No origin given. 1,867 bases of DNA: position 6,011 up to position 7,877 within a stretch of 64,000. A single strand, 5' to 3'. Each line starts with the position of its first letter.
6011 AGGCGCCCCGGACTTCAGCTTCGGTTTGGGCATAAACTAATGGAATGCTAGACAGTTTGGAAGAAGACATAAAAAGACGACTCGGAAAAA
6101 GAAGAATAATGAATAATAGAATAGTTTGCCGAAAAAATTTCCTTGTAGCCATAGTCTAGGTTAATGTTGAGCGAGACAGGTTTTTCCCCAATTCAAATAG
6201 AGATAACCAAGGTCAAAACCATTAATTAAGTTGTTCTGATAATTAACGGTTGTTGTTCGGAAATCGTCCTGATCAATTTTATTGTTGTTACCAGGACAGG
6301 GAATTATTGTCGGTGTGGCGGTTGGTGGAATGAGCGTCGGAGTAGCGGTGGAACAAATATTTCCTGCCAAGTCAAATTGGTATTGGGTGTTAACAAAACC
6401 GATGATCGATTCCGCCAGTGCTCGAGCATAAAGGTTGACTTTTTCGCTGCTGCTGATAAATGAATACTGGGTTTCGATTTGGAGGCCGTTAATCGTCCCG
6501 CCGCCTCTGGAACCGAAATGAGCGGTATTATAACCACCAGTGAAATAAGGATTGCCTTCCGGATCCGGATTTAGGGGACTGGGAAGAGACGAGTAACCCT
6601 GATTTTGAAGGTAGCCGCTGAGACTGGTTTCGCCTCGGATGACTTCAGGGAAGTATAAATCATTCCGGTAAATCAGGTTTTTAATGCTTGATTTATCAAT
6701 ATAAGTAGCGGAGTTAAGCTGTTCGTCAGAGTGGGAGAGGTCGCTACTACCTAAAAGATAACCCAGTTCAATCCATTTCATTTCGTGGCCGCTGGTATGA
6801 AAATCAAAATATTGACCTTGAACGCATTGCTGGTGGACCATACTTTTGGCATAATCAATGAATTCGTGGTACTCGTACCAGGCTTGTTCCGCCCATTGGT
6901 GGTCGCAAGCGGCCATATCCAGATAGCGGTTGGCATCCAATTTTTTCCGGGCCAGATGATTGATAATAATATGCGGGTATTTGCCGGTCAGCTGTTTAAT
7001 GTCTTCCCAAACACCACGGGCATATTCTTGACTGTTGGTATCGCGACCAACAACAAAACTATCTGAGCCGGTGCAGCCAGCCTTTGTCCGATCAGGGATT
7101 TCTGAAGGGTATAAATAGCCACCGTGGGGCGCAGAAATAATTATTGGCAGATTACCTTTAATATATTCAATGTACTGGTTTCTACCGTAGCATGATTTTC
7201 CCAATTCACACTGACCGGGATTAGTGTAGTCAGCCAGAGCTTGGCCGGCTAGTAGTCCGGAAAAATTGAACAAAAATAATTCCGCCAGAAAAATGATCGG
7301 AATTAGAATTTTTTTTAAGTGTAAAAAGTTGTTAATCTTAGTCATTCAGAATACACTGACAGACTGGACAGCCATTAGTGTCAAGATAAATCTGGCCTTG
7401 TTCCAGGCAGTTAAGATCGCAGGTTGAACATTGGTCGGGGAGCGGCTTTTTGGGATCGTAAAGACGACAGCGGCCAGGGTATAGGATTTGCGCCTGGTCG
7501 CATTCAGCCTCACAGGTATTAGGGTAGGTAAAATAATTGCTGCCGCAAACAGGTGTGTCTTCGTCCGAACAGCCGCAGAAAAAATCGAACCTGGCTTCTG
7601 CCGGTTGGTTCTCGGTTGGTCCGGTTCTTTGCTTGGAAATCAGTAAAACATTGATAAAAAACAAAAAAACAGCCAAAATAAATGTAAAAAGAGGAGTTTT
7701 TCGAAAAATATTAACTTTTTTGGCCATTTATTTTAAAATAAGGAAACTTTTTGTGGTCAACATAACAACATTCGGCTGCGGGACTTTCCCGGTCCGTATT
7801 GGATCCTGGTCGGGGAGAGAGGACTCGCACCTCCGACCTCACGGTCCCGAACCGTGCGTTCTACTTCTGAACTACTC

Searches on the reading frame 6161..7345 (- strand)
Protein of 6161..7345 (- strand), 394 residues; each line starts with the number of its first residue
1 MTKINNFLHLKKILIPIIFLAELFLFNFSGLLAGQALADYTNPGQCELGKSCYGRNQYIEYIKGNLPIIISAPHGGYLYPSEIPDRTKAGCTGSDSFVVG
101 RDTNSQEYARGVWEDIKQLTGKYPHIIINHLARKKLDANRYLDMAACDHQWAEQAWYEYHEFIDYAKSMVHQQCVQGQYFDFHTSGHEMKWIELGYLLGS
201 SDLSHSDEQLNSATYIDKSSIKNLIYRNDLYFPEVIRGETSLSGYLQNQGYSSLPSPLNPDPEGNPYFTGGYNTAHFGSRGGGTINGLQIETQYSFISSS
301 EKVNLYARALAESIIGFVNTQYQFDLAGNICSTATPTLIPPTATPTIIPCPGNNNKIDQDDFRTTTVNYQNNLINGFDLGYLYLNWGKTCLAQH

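Call 3: search_protein_families(library=pfam, proteins=[window:6161-7345:-], max_evalue=1)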
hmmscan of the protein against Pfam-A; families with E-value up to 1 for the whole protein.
window:6161-7345:- (394 aa): 2 families
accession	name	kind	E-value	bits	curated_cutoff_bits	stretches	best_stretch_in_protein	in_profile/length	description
PF07275.16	ArdA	-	0.025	15.7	27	1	102-190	39-141/155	Antirestriction protein (ArdA)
PF05013.17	FGase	-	0.05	14.2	28.9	0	67-142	2-67/219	N-formylglutamate amidohydrolase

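Call 6: search_protein_families(library=ncbifam, proteins=[window:6161-7345:-], max_evalue=10)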
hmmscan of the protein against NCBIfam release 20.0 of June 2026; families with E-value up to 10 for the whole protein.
window:6161-7345:- (394 aa): 1 family
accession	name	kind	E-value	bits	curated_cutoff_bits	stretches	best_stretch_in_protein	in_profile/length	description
TIGR02017.1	hutG_amidohyd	equivalog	0.078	12.4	278.75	1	59-86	3-30/263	N-formylglutamate deformylase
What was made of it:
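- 6161..7345 (-): Gene D, 394 aa. A secreted protein with a weak N-formylglutamate-amidohydrolase-like signal, a Thr/Pro linker and a single-repeat ending. FGase E=0.05 and TIGR02017 E=0.078, both far below their cut-offs (calls 3, 6).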

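Call 49: search_solved_structures(query=window:6161-7345:-, max_evalue=1)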
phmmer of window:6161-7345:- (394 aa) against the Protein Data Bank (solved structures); distinct sequences matched with E-value up to 1: 1.
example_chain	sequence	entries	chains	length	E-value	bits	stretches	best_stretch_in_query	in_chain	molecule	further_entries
3tb6_A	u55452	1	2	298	0.43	12.7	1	218-264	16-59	Arabinose metabolism transcriptional repressor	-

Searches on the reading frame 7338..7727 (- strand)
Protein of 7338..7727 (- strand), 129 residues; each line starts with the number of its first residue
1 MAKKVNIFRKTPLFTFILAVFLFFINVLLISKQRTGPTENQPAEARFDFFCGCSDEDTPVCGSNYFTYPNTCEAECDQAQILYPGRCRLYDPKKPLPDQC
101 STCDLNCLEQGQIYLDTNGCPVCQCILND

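Call 3: search_protein_families(library=pfam, proteins=[window:7338-7727:-], max_evalue=1)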
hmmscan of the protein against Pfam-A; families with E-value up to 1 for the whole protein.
window:7338-7727:- (129 aa): 4 families
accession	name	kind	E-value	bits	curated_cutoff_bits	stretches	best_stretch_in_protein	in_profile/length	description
PF07648.20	Kazal_2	-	0.00048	20.6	22.8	1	51-80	4-40/48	Kazal-type serine protease inhibitor domain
PF02822.19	Antistasin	-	0.01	16.8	21.2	1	115-125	16-26/26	Antistasin family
PF17112.10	Tom6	-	0.02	14.8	18.8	1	5-30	8-33/45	Mitochondrial import receptor subunit Tom6, fungal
PF00050.26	Kazal_1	-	0.04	14.4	21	1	52-73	8-29/49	Kazal-type serine protease inhibitor domain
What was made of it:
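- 7338..7727 (-): Context gene. The paralogous Kazal-like small protein that heads the D-C gene string. Kazal_2 E=4.8e-4, below the cut-off (call 3).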
